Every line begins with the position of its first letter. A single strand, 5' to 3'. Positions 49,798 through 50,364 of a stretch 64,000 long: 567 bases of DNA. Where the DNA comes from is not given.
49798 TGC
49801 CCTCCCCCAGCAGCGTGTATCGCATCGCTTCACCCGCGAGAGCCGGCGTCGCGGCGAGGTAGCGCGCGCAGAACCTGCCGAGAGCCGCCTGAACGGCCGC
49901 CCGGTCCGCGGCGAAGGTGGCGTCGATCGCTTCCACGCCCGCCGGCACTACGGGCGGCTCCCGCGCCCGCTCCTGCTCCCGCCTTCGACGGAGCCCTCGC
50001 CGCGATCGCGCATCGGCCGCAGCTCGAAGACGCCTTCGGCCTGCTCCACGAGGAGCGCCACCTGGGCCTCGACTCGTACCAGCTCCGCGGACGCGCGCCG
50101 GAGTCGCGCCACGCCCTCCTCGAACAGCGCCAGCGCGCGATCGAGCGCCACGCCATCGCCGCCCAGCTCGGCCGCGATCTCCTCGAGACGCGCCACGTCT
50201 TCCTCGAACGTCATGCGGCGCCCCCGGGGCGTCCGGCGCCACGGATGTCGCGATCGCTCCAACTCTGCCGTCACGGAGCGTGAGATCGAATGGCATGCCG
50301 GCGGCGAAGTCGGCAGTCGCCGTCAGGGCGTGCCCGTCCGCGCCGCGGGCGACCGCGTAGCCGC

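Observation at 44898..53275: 8.4-kb block in which seven of eight housekeeping genes are shredded by a frame change every ~100-300 nt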

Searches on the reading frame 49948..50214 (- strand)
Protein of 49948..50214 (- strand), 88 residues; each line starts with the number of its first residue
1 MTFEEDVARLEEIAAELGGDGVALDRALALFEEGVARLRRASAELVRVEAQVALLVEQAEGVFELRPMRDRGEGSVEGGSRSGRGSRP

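Call 25: find_encoding_contigs(protein=window:49948-50214:-, flank=10000, max_places=10)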
Protein window:49948-50214:- (88 aa): no gene with exactly this product is on record in the collection.
